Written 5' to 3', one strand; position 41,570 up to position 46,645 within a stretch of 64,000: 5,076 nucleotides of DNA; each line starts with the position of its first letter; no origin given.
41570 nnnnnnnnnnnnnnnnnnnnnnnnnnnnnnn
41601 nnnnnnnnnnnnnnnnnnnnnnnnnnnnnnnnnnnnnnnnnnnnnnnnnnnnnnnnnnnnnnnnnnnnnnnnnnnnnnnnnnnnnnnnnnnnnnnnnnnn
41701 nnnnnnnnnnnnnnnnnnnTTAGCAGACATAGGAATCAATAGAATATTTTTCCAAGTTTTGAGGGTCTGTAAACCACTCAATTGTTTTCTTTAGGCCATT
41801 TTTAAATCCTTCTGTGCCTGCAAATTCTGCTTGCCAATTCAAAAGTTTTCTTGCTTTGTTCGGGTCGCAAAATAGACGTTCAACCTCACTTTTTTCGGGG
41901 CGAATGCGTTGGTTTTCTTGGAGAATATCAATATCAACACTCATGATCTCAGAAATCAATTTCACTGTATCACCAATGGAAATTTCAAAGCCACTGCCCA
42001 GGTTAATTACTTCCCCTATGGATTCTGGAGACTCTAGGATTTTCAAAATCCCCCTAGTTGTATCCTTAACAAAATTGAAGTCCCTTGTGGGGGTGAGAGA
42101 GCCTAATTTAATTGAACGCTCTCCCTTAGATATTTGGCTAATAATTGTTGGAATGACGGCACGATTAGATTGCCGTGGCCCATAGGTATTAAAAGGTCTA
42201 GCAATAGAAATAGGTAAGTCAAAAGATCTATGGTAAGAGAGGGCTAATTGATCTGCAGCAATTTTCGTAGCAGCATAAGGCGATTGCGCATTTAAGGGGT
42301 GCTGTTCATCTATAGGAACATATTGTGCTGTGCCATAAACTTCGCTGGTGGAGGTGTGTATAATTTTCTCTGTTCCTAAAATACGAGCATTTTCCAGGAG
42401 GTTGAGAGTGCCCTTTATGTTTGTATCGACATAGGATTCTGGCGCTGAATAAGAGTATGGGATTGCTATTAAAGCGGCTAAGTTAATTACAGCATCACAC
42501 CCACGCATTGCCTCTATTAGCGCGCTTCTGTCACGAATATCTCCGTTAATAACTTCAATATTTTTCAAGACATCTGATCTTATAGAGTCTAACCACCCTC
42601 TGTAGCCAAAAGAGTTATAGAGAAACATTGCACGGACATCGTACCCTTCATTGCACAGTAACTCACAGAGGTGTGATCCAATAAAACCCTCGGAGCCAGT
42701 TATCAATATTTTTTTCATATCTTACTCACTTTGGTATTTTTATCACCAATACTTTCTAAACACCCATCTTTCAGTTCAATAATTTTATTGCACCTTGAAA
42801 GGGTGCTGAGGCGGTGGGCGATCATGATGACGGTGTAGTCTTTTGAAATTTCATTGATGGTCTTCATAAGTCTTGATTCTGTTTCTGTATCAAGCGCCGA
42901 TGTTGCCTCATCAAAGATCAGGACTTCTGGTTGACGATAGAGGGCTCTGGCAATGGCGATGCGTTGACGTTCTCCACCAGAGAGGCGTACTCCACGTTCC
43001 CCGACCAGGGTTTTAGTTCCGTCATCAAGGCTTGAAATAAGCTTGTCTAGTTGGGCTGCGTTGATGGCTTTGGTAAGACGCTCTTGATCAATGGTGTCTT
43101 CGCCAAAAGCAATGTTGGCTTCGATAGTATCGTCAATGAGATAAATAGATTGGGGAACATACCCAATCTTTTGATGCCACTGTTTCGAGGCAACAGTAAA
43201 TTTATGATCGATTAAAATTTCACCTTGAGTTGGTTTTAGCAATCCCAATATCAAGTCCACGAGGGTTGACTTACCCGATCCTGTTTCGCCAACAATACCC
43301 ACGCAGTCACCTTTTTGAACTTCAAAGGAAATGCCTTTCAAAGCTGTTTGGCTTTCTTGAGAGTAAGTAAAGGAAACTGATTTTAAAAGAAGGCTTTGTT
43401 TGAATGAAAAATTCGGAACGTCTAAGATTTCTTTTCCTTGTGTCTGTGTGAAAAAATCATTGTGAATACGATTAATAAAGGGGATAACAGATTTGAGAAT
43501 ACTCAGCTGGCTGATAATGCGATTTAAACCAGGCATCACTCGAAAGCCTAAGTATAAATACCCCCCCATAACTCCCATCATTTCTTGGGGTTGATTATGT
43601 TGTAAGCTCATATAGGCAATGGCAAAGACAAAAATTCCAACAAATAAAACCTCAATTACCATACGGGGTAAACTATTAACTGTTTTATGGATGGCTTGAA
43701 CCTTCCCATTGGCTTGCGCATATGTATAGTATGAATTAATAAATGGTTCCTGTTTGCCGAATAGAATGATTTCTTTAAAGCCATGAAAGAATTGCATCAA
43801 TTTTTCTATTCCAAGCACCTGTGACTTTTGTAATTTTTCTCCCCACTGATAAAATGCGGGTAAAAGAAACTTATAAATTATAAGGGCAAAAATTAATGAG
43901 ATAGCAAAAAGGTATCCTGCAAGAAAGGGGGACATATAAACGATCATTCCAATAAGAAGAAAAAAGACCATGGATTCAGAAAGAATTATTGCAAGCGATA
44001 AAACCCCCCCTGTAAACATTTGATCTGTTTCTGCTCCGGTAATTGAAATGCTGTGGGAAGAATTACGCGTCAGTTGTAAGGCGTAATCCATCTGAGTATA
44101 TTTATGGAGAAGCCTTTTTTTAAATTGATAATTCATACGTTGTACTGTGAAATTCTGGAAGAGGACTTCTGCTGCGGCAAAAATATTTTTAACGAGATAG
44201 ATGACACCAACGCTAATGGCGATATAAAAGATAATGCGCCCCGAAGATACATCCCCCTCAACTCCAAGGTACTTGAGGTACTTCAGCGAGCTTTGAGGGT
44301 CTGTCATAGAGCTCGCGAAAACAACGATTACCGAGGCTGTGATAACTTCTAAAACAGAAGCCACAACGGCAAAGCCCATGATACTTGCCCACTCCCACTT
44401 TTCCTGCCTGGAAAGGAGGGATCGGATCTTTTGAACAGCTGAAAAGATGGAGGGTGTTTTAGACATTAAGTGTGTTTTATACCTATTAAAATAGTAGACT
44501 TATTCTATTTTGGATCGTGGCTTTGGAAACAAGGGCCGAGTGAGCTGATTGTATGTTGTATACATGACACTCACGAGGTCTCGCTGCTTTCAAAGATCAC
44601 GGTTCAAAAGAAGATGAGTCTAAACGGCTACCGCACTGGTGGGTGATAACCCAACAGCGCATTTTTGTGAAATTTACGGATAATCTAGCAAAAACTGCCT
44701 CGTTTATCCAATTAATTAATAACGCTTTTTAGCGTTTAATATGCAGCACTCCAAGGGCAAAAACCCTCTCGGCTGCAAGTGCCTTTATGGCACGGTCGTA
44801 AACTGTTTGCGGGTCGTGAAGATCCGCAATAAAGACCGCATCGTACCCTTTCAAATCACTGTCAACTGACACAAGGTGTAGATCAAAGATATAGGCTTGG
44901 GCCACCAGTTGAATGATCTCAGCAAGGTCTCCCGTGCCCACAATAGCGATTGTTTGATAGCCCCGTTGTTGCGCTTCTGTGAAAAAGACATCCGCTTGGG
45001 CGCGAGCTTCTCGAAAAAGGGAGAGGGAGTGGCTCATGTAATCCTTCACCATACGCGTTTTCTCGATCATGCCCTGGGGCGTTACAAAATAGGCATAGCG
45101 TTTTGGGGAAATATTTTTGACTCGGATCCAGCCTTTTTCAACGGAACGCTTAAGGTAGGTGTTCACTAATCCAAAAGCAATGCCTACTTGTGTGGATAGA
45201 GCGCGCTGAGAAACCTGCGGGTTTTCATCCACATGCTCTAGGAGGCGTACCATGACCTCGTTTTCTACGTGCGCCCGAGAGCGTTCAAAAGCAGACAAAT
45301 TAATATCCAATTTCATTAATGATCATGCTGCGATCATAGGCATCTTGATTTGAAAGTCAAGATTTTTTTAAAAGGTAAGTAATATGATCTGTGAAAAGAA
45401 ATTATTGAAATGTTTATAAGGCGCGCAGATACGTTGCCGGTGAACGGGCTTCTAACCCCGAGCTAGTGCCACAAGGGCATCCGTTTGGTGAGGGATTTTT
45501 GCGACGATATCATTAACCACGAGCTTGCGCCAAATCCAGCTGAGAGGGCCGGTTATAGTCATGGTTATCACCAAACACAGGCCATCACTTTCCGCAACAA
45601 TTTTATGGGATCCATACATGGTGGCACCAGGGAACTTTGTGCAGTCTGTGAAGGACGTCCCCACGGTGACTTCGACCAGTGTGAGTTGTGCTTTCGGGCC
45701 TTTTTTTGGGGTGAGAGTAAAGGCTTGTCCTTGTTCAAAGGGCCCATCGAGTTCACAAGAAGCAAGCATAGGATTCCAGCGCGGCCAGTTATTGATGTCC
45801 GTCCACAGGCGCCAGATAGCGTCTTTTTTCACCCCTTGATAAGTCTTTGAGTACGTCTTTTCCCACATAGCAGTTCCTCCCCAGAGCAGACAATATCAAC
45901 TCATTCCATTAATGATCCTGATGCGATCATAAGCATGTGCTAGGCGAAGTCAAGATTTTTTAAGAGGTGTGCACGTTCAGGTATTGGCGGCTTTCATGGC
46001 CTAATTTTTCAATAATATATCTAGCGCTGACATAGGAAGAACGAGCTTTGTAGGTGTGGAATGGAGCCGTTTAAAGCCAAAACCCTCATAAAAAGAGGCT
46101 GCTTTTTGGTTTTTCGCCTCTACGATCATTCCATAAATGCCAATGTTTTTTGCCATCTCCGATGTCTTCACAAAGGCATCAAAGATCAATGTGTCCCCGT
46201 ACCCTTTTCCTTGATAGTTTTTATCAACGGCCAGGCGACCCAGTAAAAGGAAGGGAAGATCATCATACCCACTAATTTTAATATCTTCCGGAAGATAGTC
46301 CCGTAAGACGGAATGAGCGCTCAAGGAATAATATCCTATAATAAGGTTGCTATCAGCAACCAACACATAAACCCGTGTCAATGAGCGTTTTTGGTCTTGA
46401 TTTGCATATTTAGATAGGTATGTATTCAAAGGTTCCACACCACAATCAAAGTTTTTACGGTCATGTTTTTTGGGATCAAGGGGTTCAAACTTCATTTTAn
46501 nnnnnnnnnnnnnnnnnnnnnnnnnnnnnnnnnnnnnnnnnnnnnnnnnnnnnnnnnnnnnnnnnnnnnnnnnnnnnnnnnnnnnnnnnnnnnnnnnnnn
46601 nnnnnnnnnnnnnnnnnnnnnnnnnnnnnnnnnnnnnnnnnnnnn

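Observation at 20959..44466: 23.5-kb single-strand operon for a heavily tailored legionaminic-acid-type nonulosonic acid glycan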

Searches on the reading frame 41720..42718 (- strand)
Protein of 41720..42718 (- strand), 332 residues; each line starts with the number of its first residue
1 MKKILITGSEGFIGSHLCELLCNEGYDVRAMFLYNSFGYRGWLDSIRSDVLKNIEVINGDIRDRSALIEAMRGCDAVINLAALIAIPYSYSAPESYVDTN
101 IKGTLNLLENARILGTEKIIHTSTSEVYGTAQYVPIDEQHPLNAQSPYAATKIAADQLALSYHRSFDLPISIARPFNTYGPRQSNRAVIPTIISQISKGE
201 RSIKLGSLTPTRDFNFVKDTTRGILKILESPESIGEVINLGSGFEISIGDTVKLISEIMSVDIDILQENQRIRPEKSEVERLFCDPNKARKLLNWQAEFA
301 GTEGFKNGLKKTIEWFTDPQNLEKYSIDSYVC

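Call 4: search_protein_families(library=pfam, proteins=[window:41720-42718:-])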
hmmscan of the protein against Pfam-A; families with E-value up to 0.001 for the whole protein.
window:41720-42718:- (332 aa): 9 families
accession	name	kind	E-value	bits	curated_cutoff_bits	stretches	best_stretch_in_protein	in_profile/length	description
PF16363.11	GDP_Man_Dehyd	-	5.5e-77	259.9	27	1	5-306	1-330/332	GDP-mannose 4,6 dehydratase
PF01370.27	Epimerase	-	9e-61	205.8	20.9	1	4-241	1-240/240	NAD dependent epimerase/dehydratase family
PF01073.25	3Beta_HSD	-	1.1e-21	77.5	22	1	5-214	1-215/280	3-beta hydroxysteroid dehydrogenase/isomerase family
PF02719.21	Polysacc_synt_2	-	8.8e-17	61.6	20.2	1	4-282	1-273/293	Polysaccharide biosynthesis protein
PF07993.18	NAD_binding_4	-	1.8e-13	50.7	20.1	1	6-180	1-209/258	Male sterility protein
PF04321.23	RmlD_sub_bind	-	1.4e-11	44.5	27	1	3-163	2-140/287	RmlD substrate binding domain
PF13460.12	NAD_binding_10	-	2.7e-09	37.6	27.2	1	8-158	1-130/184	NAD(P)H-binding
PF00106.31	adh_short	-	7e-07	29.4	26.6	1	2-161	1-162/195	short chain dehydrogenase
PF05368.20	NmrA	-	2.8e-06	27.6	27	1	2-82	3-78/298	NmrA-like family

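Call 6: search_protein_families(library=ncbifam, proteins=[window:41720-42718:-])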
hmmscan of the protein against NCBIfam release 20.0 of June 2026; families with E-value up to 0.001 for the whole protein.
window:41720-42718:- (332 aa): 31 families (the best 25 are shown)
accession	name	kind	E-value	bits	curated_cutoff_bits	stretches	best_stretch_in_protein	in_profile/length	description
TIGR04180.1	EDH_00030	hypoth_equivalog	3.7e-148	492.4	475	1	4-299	1-296/297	NAD-dependent 4,6-dehydratase LegB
TIGR01181.1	dTDP_gluc_dehyt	equivalog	2.5e-53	181.3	365.1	1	3-321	1-316/321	dTDP-glucose 4,6-dehydratase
TIGR01179.1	galE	equivalog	6.3e-41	140.3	262.3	2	3-185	1-183/332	UDP-glucose 4-epimerase GalE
TIGR01472.1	gmd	equivalog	2.9e-31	109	415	1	2-303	1-329/342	GDP-mannose 4,6-dehydratase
NF007490.0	PRK10084.1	subfamily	1.2e-28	100.1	649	1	3-321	2-339/361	dTDP-glucose 4,6-dehydratase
NF007582.0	PRK10217.1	equivalog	1.3e-27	96.9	698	1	1-317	1-332/355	dTDP-glucose 4,6-dehydratase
TIGR03466.1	HpnA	hypoth_equivalog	3.5e-26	91.9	367.65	1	3-200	2-192/327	hopanoid-associated sugar epimerase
NF007956.0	PRK10675.1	subfamily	7.8e-26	91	394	1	3-298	2-315/338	UDP-glucose 4-epimerase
TIGR02622.1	CDP_4_6_dhtase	equivalog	1.7e-25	89.9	278.45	1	2-318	5-332/352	CDP-glucose 4,6-dehydratase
NF011728.1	PRK15181.1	equivalog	1.6e-24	86.5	760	1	2-319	16-340/348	Vi polysaccharide biosynthesis UDP-N-acetylglucosaminuronic acid C-4 epimerase TviC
NF042422.1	oxyalk_red_OleD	equivalog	1.5e-22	80.4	580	1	3-227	2-214/329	2-alkyl-3-oxoalkanoate reductase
NF042423.1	oxyalk_red_Shew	equivalog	1.8e-19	70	580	1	2-199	9-193/331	2-alkyl-3-oxoalkanoate reductase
NF047922.1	GDPFucSynFcl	equivalog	5.6e-19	68.7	500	1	85-320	66-305/308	GDP-L-fucose synthase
TIGR03589.1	PseB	equivalog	2.6e-17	62.8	407.75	1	2-215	5-202/324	UDP-N-acetylglucosamine 4,6-dehydratase (inverting)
NF008872.0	PRK11908.1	equivalog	1.1e-16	60.8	294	1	1-255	1-267/349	bifunctional UDP-4-keto-pentose/UDP-xylose synthase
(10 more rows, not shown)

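Call 87: search_solved_structures(query=window:41720-42718:-, max_evalue=1e-30)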
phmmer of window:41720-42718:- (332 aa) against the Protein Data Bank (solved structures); distinct sequences matched with E-value up to 1e-30: 15.
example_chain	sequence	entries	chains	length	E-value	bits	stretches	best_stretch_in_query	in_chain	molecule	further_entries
1r66_A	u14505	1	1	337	4.5e-40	140.9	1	3-318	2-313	TDP-glucose-4,6-dehydratase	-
1r6d_A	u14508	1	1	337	8.6e-40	140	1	3-318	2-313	TDP-glucose-4,6-dehydratase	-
6zl6_A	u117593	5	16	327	1.3e-36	129.6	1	3-304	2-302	Epimerase domain-containing protein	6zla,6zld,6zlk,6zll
2hun_A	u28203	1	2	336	2.2e-36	128.8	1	3-318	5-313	336aa long hypothetical dTDP-glucose 4,6-dehydratase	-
6zlj_A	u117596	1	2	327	4.6e-36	127.8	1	3-304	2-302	Epimerase domain-containing protein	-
6wjb_A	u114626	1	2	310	3.6e-35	124.8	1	2-265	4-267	NAD-dependent epimerase/dehydratase family protein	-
6pmh_A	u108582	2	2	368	7.6e-35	123.8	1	2-322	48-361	UDP-glucose 4-epimerase related protein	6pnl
8rdg_A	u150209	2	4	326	8.4e-35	123.6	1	3-263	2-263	SDR family NAD(P)-dependent oxidoreductase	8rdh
6bwl_A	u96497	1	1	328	1e-34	123.4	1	3-317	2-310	Pal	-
6wj9_A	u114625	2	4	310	1.8e-34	122.5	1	2-265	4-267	NAD-dependent epimerase/dehydratase family protein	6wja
6bi4_A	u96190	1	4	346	2.3e-34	122.2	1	3-318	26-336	dTDP-glucose 4,6-dehydratase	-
8rdi_A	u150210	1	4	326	3e-34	121.8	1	3-263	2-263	SDR family NAD(P)-dependent oxidoreductase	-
6dnt_A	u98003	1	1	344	6.3e-34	120.7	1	2-317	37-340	NAD-dependent epimerase/dehydratase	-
8shh_A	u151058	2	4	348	3.8e-33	118.2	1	3-317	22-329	dTDP-glucose 4,6-dehydratase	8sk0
8vr2_A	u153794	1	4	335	8.4e-31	110.5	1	2-318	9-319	NAD-dependent epimerase/dehydratase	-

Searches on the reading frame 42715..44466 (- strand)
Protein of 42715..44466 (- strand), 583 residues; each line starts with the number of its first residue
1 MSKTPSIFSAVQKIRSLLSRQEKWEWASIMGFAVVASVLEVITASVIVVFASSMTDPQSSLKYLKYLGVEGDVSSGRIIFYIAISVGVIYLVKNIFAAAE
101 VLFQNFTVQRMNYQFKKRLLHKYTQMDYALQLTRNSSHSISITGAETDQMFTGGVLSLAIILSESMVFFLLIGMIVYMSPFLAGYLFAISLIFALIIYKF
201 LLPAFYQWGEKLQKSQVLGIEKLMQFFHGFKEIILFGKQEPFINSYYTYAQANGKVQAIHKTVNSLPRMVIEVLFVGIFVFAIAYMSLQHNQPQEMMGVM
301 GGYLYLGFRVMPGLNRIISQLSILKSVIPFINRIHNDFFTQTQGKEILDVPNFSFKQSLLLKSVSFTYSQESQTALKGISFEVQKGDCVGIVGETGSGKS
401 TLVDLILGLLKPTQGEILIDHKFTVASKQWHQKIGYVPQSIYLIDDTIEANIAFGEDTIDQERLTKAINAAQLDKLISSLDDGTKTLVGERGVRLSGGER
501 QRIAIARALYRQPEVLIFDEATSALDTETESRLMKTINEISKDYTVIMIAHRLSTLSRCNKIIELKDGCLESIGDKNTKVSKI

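Call 5: search_protein_families(library=pfam, proteins=[window:42715-44466:-])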
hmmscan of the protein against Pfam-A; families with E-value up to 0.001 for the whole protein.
window:42715-44466:- (583 aa): 6 families
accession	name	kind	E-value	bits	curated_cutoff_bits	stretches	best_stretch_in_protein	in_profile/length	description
PF00005.33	ABC_tran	-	4.4e-33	115.2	25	1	376-523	1-137/137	ABC transporter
PF02463.25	SMC_N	-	1.6e-09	38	40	1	388-565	26-211/220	RecF/RecN/SMC N terminal domain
PF13555.12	AAA_29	-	1.1e-05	25.5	27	1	381-414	17-50/61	P-loop containing region of AAA domain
PF00664.28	ABC_membrane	-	2e-05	24.9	28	1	32-285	7-245/274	ABC transporter transmembrane region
PF20720.3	nSTAND3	-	0.00019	21.6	27.2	1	383-472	14-99/155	Novel STAND NTPase 3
PF01935.23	DUF87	-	0.00092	19.8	23.2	0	389-419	26-57/220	Helicase HerA, central domain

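Call 70: search_protein_families(library=ncbifam, proteins=[window:42715-44466:-], max_evalue=0.00001)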
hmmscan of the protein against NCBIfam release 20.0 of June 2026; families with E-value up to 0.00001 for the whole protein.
window:42715-44466:- (583 aa): 185 families (the best 25 are shown)
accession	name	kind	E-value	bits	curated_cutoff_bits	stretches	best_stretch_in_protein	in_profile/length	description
NF050066.1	LPSTprtrPglK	equivalog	6.2e-94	315.4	1000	1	12-567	3-557/558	BC-type lipopolysaccharide transporter PglK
NF045513.1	HepA_fam_ABC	equivalog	1.5e-73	248.3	725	1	30-569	40-585/610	heterocyst formation ABC transporter subunit HepA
TIGR02203.1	MsbA_lipidA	equivalog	1.1e-71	242.1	602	1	32-570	18-546/572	lipid A export permease/ATP-binding protein MsbA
TIGR03375.1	type_I_sec_LssB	subfamily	2.5e-66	224.4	693.1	1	80-578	189-687/696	type I secretion system permease/ATPase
TIGR02857.1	CydD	equivalog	1.1e-63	216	435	1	356-565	320-529/529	thiol reductant ABC exporter subunit CydD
NF008364.0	PRK11160.1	equivalog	9.6e-63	212.7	630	1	166-580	142-562/575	heme ABC transporter ATP-binding protein/permease CydC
TIGR01842.1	type_I_sec_PrtD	subfamily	7.6e-62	209.6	510.15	1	255-580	219-541/544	type I secretion system permease/ATPase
NF008381.0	PRK11176.1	equivalog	1.2e-60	205.6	867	1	42-578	28-564/582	lipid A ABC transporter ATP-binding protein/permease MsbA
TIGR01846.1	type_I_sec_HlyB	subfamily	1.7e-60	205.1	725.55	1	355-576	452-675/694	type I secretion system permease/ATPase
TIGR00958.1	3a01208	subfamily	6.4e-60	203.2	874.6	1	362-576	482-697/711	antigen peptide transporter 2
NF010178.0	PRK13657.1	equivalog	7.8e-60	202.9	733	1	355-574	331-551/588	glucan ABC transporter ATP-binding protein/ permease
TIGR02868.1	CydC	equivalog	3.7e-58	197.4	329.05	1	166-553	139-530/530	thiol reductant ABC exporter subunit CydC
TIGR02204.1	MsbA_rel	hypoth_equivalog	3.8e-58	197.5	780.4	1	356-577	335-559/576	ABC transporter, permease/ATP-binding protein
TIGR03797.1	NHLM_micro_ABC2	equivalog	1.2e-57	195.8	709.4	1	20-574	132-666/686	NHLP bacteriocin export ABC transporter permease/ATPase subunit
TIGR03796.1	NHLM_micro_ABC1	equivalog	4.1e-56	190.6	853.3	1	110-571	224-690/710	NHLP family bacteriocin export ABC transporter peptidase/permease/ATPase subunit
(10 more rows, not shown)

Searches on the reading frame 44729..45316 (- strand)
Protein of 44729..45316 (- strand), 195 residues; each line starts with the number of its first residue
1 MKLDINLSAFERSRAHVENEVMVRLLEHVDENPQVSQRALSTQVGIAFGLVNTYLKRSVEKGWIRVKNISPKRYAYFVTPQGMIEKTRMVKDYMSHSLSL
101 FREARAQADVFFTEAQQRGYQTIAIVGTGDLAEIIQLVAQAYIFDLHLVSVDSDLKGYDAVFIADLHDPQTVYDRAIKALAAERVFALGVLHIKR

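Call 5: search_protein_families(library=pfam, proteins=[window:44729-45316:-])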
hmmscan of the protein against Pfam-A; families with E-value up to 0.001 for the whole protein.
window:44729-45316:- (195 aa): 1 family
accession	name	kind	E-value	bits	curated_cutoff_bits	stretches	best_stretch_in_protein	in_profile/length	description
PF13412.12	HTH_24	-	6.3e-08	32.5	21.9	1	23-65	6-48/48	Winged helix-turn-helix DNA-binding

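Call 58: search_protein_families(library=pfam, proteins=[window:44729-45316:-], max_evalue=5)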
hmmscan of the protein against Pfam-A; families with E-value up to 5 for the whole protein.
window:44729-45316:- (195 aa): 6 families
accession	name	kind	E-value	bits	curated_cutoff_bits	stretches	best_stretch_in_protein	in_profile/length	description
PF13412.12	HTH_24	-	6.3e-08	32.5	21.9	1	23-65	6-48/48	Winged helix-turn-helix DNA-binding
PF12802.13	MarR_2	-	0.004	17.7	27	1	24-66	9-52/61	MarR family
PF03965.22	Penicillinase_R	-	0.033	15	22.6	1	17-102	4-84/115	Penicillinase repressor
PF14947.12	HTH_45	-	0.037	14.5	25.5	1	20-83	6-63/77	Winged helix-turn-helix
PF01978.25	TrmB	-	0.13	12.5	25.6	1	31-76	19-64/68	Sugar-specific transcriptional regulator TrmB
PF01047.28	MarR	-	0.22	11.9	24.6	1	23-66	6-49/59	MarR family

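Call 70: search_protein_families(library=ncbifam, proteins=[window:44729-45316:-], max_evalue=0.00001)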
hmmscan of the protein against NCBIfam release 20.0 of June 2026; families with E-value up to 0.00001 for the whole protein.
window:44729-45316:- (195 aa): 1 family
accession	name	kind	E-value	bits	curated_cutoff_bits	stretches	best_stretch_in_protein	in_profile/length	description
TIGR04176.1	MarR_EPS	equivalog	1.6e-18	66.7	88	1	18-106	2-94/105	MarR family EPS-associated transcriptional regulator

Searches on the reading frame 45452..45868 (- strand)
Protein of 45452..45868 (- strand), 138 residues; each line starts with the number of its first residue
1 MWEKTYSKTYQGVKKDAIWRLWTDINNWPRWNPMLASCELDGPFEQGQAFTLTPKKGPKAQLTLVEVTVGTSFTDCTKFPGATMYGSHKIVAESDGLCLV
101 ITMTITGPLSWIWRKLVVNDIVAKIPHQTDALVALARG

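Call 5: search_protein_families(library=pfam, proteins=[window:45452-45868:-])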
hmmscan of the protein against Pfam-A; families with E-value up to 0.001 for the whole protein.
window:45452-45868:- (138 aa): 2 families
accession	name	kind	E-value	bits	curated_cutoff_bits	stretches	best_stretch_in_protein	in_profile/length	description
PF10604.15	Polyketide_cyc2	-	4.4e-08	34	27.4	1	15-112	14-117/142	Polyketide cyclase / dehydrase and lipid transport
PF03364.25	Polyketide_cyc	-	0.00013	22.7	23.4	1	16-46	6-36/126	Polyketide cyclase / dehydrase and lipid transport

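Call 70: search_protein_families(library=ncbifam, proteins=[window:45452-45868:-], max_evalue=0.00001)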
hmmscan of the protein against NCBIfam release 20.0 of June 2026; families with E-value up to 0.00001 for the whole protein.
window:45452-45868:- (138 aa): 0 families

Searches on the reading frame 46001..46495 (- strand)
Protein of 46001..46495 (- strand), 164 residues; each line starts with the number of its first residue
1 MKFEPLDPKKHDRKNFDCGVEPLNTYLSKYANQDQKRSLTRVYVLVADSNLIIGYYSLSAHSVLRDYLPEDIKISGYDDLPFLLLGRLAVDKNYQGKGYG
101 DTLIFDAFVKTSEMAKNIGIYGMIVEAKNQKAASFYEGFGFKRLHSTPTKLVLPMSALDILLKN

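Call 5: search_protein_families(library=pfam, proteins=[window:46001-46495:-])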
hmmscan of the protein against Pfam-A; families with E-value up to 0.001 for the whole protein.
window:46001-46495:- (164 aa): 4 families
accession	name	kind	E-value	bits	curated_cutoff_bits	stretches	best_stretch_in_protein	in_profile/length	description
PF13508.13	Acetyltransf_7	-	1.4e-10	41.8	27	1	42-142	5-83/84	Acetyltransferase (GNAT) domain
PF13673.13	Acetyltransf_10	-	3.2e-08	34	23.6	1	85-146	54-112/128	Acetyltransferase (GNAT) domain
PF00583.31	Acetyltransf_1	-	3.5e-08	34.2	20.7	1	38-141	31-116/116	Acetyltransferase (GNAT) family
PF08445.16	FR47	-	0.00084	19.7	22.1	0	84-144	23-80/86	FR47-like protein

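Call 70: search_protein_families(library=ncbifam, proteins=[window:46001-46495:-], max_evalue=0.00001)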
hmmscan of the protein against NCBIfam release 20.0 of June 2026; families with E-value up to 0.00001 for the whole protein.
window:46001-46495:- (164 aa): 1 family
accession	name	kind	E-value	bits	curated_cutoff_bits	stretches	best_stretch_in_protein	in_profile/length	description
TIGR01575.1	rimI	equivalog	7e-06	26.2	86.4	0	87-144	60-115/132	ribosomal protein S18-alanine N-acetyltransferase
